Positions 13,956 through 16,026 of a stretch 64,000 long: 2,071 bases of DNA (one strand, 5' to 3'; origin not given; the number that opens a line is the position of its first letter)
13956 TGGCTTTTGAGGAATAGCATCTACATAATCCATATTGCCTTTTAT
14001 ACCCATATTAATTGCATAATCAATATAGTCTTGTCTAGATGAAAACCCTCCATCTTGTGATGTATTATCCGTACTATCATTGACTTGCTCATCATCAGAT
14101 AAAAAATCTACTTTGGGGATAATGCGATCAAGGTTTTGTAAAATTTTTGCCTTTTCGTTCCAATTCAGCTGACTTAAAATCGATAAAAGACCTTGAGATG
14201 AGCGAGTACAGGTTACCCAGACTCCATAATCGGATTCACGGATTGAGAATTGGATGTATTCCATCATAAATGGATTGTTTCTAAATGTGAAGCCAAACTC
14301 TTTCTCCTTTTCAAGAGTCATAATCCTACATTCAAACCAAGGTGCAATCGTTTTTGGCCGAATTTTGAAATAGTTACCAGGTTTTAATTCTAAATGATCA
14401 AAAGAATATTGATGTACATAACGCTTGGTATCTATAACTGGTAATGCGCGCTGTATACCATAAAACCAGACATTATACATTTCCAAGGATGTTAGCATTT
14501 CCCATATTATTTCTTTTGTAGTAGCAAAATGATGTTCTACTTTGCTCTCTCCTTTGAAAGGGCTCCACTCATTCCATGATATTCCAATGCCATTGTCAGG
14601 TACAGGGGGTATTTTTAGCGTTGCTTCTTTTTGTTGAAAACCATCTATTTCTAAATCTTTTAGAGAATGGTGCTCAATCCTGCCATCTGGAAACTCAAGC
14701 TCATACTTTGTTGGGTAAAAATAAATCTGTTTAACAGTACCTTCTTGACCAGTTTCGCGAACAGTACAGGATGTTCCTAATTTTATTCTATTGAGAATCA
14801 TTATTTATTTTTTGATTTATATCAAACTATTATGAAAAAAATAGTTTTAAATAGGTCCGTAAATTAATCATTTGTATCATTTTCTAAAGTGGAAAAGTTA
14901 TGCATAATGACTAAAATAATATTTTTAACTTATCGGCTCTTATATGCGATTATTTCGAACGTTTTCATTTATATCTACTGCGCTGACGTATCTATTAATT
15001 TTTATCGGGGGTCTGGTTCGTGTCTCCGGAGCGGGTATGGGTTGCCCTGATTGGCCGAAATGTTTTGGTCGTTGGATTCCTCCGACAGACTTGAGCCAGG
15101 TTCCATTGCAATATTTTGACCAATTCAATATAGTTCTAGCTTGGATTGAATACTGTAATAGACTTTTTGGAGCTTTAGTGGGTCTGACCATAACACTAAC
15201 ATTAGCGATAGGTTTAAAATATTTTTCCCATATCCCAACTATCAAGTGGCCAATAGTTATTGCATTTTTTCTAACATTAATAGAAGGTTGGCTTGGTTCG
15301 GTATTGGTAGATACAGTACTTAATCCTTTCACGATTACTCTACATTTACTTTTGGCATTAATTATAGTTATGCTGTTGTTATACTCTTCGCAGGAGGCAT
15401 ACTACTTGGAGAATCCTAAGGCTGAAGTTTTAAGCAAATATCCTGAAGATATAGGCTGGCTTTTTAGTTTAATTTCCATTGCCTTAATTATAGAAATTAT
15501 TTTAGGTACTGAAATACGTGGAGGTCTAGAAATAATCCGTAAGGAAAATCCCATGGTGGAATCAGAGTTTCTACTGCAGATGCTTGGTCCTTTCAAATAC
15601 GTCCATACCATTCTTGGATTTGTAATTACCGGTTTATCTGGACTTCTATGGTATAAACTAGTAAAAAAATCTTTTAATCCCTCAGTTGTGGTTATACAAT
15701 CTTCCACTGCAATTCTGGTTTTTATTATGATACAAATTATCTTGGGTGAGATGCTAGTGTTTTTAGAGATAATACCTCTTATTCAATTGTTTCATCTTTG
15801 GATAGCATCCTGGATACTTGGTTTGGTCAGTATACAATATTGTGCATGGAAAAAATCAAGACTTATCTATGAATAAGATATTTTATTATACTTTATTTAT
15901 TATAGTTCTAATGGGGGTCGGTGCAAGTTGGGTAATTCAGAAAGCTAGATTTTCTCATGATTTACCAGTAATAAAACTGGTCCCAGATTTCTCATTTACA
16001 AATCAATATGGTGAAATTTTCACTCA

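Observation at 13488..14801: Operon-leading 437-aa protein: SRPBCC-like pocket plus three HeH-like/basic-helix repeats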

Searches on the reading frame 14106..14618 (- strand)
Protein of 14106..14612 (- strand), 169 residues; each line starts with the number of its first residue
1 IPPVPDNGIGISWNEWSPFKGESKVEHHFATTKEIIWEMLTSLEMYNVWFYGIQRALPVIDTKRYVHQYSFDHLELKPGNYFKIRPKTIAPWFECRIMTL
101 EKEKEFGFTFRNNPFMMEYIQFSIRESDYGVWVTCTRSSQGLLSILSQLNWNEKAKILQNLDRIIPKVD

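Call 11: search_protein_families(library=pfam, proteins=[window:14106-14612:-], max_evalue=10)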
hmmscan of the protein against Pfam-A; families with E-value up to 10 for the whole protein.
seq(169 aa): 1 family
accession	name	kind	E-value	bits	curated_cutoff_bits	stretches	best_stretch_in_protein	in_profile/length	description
PF08327.17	AHSA1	-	0.0025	18.5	22.1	1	31-136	2-95/125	Activator of Hsp90 ATPase homolog 1-like protein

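Call 66: search_protein_families(library=pfam, alignment_id=A4, max_evalue=0.1)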
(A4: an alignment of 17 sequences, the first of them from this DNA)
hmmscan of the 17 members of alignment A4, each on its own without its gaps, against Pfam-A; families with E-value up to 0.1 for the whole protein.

A. member 1, seq(171 aa): 1 family
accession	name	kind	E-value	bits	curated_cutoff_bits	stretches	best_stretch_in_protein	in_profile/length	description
PF08327.17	AHSA1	-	0.0026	18.4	22.1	1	33-138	2-95/125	Activator of Hsp90 ATPase homolog 1-like protein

B. families by the number of members that match (of 17 scanned): 5 families
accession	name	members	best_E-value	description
PF10604.15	Polyketide_cyc2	11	1.5e-07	Polyketide cyclase / dehydrase and lipid transport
PF03364.25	Polyketide_cyc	10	8.5e-07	Polyketide cyclase / dehydrase and lipid transport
PF08327.17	AHSA1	8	0.00048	Activator of Hsp90 ATPase homolog 1-like protein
PF12971.12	NAGLU_N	1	0.019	Alpha-N-acetylglucosaminidase (NAGLU) N-terminal domain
PF25365.1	DUF7881_N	1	0.03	Domain of unknown function (DUF7881) N-terminal domain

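Call 67: search_solved_structures(query=A4, max_evalue=1)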
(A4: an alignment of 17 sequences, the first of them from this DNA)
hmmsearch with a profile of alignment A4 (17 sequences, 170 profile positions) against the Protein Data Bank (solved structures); distinct sequences matched with E-value up to 1: 4.
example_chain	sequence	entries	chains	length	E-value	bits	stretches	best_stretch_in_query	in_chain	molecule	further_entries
3q63_A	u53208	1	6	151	0.004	19.9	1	70-135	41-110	Mll2253 protein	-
8dcy_B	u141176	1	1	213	0.42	13.4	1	50-90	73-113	13G8 Light Chain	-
2nn5_A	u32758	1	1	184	0.45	13.2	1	23-51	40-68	Hypothetical protein EF_2215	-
7joo_L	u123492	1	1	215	0.54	13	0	50-90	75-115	STIM003 Fab Light chain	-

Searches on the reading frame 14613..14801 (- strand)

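Call 11: search_protein_families(library=pfam, proteins=[window:14613-14801:-], max_evalue=10)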
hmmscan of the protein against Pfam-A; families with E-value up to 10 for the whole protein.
seq(63 aa): 2 families
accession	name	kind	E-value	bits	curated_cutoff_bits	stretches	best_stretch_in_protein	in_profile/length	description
PF07202.18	Tcp10_C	-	0.0095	16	36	1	34-45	6-17/35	T-complex protein 10 C-terminus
PF16277.11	DUF4926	-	0.078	12.8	29.1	1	17-39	18-39/57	Domain of unknown function (DUF4926)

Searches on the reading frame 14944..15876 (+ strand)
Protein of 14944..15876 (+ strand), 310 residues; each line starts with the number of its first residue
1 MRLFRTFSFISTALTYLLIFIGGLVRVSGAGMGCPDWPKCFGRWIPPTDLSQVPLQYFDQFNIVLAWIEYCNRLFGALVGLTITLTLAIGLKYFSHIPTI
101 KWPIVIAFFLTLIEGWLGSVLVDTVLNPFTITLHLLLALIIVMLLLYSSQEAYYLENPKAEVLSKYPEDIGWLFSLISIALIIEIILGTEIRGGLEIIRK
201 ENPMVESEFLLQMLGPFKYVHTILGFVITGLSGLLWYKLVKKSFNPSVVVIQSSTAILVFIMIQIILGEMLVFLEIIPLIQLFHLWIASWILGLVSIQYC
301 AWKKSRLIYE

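Call 77: search_protein_families(library=pfam, proteins=[window:14944-15876:+], max_evalue=0.001)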
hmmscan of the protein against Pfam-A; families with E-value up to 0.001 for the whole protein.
window:14944-15876:+ (310 aa): 1 family
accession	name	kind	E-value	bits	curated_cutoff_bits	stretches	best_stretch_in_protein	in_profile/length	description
PF02628.20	COX15-CtaA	-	3.1e-38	132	29.9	1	6-294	2-320/322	Cytochrome oxidase assembly protein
